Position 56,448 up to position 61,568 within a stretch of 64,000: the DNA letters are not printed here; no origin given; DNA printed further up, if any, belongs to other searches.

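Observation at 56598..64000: Minus-strand operon: unknown 571-aa protein, PflX-like radical SAM enzyme, and a 1606-aa multi-TM protein with beta-repeat ectodomain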

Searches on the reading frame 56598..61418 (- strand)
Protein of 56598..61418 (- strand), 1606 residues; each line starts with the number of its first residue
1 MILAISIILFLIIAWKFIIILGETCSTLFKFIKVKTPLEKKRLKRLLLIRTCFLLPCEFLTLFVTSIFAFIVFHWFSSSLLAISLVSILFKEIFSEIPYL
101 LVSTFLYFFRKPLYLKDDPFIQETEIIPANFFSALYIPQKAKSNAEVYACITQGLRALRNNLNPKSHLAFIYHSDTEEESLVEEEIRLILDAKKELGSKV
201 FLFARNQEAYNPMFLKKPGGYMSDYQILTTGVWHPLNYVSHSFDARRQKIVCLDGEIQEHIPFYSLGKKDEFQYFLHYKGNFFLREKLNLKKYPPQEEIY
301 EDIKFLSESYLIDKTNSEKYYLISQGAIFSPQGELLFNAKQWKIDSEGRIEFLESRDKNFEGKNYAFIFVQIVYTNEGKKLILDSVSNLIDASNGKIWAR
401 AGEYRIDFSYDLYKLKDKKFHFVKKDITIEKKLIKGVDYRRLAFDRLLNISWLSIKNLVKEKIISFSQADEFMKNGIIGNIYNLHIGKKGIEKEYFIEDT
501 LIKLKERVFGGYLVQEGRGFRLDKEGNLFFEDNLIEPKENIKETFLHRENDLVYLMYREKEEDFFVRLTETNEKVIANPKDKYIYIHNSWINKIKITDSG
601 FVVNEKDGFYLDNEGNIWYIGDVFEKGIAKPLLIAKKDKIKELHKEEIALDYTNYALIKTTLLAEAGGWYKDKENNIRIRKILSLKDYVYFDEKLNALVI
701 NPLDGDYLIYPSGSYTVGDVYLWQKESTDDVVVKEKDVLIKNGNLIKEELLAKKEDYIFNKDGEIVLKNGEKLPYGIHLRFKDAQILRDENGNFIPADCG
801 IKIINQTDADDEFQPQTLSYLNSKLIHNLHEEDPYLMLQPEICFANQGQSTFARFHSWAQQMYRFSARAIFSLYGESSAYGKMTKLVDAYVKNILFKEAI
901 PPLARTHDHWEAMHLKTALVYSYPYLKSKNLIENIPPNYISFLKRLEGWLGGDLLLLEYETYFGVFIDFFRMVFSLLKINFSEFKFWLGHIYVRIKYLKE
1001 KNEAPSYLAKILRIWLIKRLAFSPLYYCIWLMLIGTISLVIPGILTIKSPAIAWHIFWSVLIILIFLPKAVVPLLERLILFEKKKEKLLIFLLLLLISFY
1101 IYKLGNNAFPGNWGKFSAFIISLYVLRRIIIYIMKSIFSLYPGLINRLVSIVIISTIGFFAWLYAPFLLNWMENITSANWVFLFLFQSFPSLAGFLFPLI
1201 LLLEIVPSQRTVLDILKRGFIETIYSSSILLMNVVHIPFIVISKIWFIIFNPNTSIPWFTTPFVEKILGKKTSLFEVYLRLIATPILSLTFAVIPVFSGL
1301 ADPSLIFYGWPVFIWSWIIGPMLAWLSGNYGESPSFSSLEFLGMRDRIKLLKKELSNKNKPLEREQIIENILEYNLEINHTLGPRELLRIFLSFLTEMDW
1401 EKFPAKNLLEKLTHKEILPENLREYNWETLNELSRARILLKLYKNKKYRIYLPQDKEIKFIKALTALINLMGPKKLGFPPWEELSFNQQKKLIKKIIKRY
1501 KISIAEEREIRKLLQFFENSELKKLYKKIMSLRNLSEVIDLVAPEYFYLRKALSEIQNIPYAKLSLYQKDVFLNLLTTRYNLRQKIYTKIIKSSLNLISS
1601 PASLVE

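Call 3: search_protein_families(library=pfam, proteins=[window:56598-61418:-], max_evalue=0.1)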
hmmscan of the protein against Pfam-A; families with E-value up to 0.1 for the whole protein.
window:56598-61418:- (1606 aa): 0 families

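Call 4: search_protein_families(library=ncbifam, proteins=[window:56598-61418:-], max_evalue=0.1)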
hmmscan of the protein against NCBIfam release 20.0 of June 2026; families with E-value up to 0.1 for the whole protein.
window:56598-61418:- (1606 aa): 0 families

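Call 7: find_encoding_contigs(protein=window:56598-61418:-, flank=10000, max_places=6)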
Protein window:56598-61418:- (1606 aa): no gene with exactly this product is on record in the collection.

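Call 8: find_homologous_proteins(query=window:56598-61418:-)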
Query window:56598-61418:- (1606 aa): 8 proteins with E <= 0.001 among 6970 candidates.
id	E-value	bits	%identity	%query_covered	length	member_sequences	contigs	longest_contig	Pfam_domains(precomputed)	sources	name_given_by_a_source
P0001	0.0e+0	3605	100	100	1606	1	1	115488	-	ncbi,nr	ncbi:MAG: hypothetical protein NC818_03930 [Candidatus Omnitrophica bacterium]|nr:hypothetical prote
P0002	0.0e+0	2158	63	95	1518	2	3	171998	-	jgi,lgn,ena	-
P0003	0.0e+0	2054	72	77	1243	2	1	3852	-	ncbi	ncbi:MAG: hypothetical protein AB7E08_05485, partial [Candidatus Omnitrophota bacterium]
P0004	0.0e+0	1899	52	99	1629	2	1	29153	-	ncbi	-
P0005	0.0e+0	1868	64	79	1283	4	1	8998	-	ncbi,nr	ncbi:MAG: hypothetical protein NC898_04395, partial [Candidatus Omnitrophica bacterium]|nr:hypotheti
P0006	6.2e-283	960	36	94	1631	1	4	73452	-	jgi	-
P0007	6.7e-277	940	35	93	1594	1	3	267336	-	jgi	-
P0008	2.2e-258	879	35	88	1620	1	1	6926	-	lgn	-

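Call 9: find_encoding_contigs(protein=P0001, flank=10000, max_places=3)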
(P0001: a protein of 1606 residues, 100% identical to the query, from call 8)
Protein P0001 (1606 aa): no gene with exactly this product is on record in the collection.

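Call 10: find_encoding_contigs(protein=P0002, flank=10000, max_places=3)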
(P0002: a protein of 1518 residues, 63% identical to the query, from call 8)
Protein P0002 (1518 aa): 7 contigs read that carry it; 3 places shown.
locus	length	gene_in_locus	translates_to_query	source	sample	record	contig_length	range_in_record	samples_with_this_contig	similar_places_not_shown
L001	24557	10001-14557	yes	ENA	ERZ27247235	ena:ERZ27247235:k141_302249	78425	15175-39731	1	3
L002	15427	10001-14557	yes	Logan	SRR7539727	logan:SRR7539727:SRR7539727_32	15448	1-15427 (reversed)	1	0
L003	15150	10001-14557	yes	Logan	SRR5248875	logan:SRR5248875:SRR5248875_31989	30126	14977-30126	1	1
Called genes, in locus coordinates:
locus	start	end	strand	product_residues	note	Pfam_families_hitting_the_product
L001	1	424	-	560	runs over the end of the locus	PF00801:PKD, PF18911:PKD_4, PF10091:Glycoamylase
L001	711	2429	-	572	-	PF14716:HHH_8, PF12826:HHH_2 (faint), PF14520:HHH_5, PF10391:DNA_pol_lambd_f (weak), PF14791:DNA_pol_B_thumb, PF02811:PHP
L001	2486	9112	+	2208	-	-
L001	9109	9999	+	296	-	PF04055:Radical_SAM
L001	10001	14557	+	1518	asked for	-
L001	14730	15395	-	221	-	PF01694:Rhomboid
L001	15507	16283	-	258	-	PF01261:AP_endonuc_2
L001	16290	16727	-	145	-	PF02580:Tyr_Deacylase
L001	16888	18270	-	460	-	PF00753:Lactamase_B, PF23023:Anti-Pycsar_Apyc1 (faint), PF12706:Lactamase_B_2 (weak), PF16661:Lactamase_B_6, PF10996:Beta-Casp, PF07521:RMMBL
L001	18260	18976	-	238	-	PF02578:Cu-oxidase_4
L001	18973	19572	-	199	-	-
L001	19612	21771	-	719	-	PF00270:DEAD, PF04851:ResIII, PF22527:DEXQc_Suv3 (faint), PF00271:Helicase_C, PF20470:HTH_61, PF21280:Helicase_dom4_arc, PF14520:HHH_5 (faint)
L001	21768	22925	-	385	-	PF04055:Radical_SAM, PF00633:HHH (weak), PF12836:HHH_3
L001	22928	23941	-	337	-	PF01137:RTC, PF05189:RTC_insert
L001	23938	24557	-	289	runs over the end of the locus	PF02129:Peptidase_S15, PF05448:AXE1 (faint), PF01738:DLH (faint), PF00561:Abhydrolase_1, PF12146:Hydrolase_4, PF12697:Abhydrolase_6, PF00326:Peptidase_S9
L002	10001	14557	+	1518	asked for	-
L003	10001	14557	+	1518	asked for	-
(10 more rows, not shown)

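Call 11: find_encoding_contigs(protein=P0006, flank=10000, max_places=3)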
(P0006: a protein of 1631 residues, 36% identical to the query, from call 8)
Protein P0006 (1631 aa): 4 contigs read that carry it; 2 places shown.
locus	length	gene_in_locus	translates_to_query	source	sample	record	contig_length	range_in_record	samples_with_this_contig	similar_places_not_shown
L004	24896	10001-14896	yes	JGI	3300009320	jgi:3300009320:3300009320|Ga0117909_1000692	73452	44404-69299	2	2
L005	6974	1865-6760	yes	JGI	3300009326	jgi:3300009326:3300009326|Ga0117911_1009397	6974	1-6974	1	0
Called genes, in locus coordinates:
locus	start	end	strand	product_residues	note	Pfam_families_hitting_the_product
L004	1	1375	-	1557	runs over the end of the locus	PF00317:Ribonuc_red_lgN, PF14890:Intein_splicing, PF14528:LAGLIDADG_3, PF02867:Ribonuc_red_lgC, PF14890:Intein_splicing, PF14528:LAGLIDADG_3, PF02867:Ribonuc_red_lgC, PF12637:TSCPD, +1 more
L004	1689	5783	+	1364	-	-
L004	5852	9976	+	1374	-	-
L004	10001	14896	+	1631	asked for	-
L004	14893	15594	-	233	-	PF01694:Rhomboid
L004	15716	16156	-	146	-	PF02580:Tyr_Deacylase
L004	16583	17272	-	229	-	-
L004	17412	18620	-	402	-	PF04055:Radical_SAM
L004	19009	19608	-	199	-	PF02245:Pur_DNA_glyco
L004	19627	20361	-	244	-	PF01904:DUF72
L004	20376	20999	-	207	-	PF00702:Hydrolase, PF13419:HAD_2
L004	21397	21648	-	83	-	-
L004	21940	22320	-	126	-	-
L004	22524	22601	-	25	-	-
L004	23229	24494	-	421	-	-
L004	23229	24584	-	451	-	-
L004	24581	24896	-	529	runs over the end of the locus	PF02310:B12-binding, PF04055:Radical_SAM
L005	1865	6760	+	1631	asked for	-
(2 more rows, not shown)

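Call 12: find_encoding_contigs(protein=P0007, flank=10000, max_places=3)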
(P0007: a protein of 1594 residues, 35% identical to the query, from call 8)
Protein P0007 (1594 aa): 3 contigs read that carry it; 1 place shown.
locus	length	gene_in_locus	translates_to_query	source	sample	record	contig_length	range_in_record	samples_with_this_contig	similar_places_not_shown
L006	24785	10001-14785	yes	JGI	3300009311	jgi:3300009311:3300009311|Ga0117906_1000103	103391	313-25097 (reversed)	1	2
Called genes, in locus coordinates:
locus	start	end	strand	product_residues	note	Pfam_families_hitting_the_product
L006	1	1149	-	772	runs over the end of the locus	PF00317:Ribonuc_red_lgN, PF02867:Ribonuc_red_lgC, PF12637:TSCPD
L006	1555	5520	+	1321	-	-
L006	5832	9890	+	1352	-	-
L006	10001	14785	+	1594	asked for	-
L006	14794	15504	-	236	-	-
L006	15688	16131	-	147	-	PF02580:Tyr_Deacylase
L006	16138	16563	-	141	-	PF00892:EamA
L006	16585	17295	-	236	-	-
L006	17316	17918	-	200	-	PF02245:Pur_DNA_glyco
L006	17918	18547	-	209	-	PF00702:Hydrolase, PF13419:HAD_2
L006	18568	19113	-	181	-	PF01613:Flavin_Reduct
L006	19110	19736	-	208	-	PF00881:Nitroreductase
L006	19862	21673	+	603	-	PF02543:Carbam_trans_N, PF16861:Carbam_trans_C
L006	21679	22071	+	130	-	PF19588:SxtJ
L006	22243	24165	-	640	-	PF08448:PAS_4, PF13596:PAS_10, PF00989:PAS, PF13426:PAS_9, PF08447:PAS_3, PF00990:GGDEF, PF01966:HD, PF13487:HD_5, +2 more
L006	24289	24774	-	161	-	PF00989:PAS, PF08448:PAS_4, PF13426:PAS_9, PF08447:PAS_3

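Call 15: search_solved_structures(query=A1, max_evalue=1, show_alignments=3)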
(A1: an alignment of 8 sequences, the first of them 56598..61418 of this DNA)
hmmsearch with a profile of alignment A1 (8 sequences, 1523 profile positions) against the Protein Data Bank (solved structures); distinct sequences matched with E-value up to 1: 4.
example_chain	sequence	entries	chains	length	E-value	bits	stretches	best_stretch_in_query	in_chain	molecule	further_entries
4q9w_A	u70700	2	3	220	0.033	14.8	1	661-715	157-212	GFP-like fluorescent chromoprotein cFP484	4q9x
6qsl_A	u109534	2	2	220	0.089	13.4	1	661-715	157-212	GFP-like fluorescent chromoprotein cFP484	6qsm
4r6d_A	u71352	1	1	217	0.093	13.3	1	661-715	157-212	GFP-like fluorescent chromoprotein cFP484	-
6qso_A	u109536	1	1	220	0.18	12.4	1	661-715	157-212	GFP-like fluorescent chromoprotein cFP484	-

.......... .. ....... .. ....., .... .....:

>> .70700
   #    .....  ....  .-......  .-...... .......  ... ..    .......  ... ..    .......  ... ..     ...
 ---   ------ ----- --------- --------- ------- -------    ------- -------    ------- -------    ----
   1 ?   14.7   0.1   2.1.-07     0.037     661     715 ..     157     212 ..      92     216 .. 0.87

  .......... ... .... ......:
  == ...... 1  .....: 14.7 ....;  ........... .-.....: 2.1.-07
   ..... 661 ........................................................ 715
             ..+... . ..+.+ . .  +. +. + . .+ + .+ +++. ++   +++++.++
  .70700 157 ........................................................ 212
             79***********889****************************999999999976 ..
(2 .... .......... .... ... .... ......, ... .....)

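Call 17: find_encoding_contigs(protein=P0004, flank=10000, max_places=3)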
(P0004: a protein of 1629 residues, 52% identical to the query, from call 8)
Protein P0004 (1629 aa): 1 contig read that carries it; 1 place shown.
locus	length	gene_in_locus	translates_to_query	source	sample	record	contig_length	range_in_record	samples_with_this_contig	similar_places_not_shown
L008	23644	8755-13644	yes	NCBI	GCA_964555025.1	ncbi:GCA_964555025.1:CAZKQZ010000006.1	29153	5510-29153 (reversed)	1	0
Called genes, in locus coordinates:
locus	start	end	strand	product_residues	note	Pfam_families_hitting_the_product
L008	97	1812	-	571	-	PF14520:HHH_5 (weak), PF14716:HHH_8, PF12826:HHH_2 (faint), PF00633:HHH (faint), PF14520:HHH_5, PF10391:DNA_pol_lambd_f (weak), PF14791:DNA_pol_B_thumb, PF02811:PHP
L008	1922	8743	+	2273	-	-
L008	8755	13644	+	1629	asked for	-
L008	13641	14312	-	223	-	PF01694:Rhomboid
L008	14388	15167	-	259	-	PF01261:AP_endonuc_2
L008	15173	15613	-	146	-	PF02580:Tyr_Deacylase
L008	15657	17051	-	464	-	PF00753:Lactamase_B, PF12706:Lactamase_B_2 (weak), PF16661:Lactamase_B_6, PF10996:Beta-Casp, PF07521:RMMBL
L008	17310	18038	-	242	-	PF02578:Cu-oxidase_4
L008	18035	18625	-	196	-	-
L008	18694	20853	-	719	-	PF00270:DEAD, PF04851:ResIII, PF00271:Helicase_C (weak), PF20470:HTH_61, PF21280:Helicase_dom4_arc, PF14520:HHH_5 (faint)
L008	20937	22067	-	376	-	PF04055:Radical_SAM (weak), PF12836:HHH_3 (weak)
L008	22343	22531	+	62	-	-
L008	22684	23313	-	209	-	-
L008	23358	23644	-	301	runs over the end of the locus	PF02129:Peptidase_S15, PF05448:AXE1 (faint), PF01738:DLH (weak), PF02273:Acyl_transf_2 (weak), PF00561:Abhydrolase_1, PF12146:Hydrolase_4, PF12697:Abhydrolase_6, PF00326:Peptidase_S9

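Call 29: search_protein_families(library=pfam, proteins=[L001:2486-9109:+, L008:1922-8740:+, L004:1689-5780:+, L004:5852-9973:+], max_evalue=0.1)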
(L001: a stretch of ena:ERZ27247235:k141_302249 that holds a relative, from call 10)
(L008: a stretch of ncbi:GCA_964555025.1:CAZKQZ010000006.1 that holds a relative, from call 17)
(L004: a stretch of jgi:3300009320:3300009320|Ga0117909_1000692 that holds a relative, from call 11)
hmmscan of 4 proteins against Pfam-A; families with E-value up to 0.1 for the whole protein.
L001:2486-9109:+ (2208 aa): 0 families

L008:1922-8740:+ (2273 aa): 1 family
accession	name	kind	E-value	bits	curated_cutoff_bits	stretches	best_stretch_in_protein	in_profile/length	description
PF16511.11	FERM_f0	-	0.054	14.2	26.9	0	105-152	24-65/81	N-terminal or F0 domain of Talin-head FERM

L004:1689-5780:+ (1364 aa): 1 family
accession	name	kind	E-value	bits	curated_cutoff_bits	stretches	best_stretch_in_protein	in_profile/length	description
PF02321.23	OEP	-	7.2e-11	42.7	22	3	777-900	59-181/187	Outer membrane efflux protein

L004:5852-9973:+ (1374 aa): 0 families

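Call 41: search_solved_structures(query=A4, max_evalue=1)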
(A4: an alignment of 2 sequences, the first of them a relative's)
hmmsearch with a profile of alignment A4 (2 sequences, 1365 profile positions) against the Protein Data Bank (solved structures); distinct sequences matched with E-value up to 1: 0.

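Call 42: search_solved_structures(query=A5, max_evalue=1)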
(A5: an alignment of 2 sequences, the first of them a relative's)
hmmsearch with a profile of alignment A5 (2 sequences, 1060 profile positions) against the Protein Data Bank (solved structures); distinct sequences matched with E-value up to 1: 0.
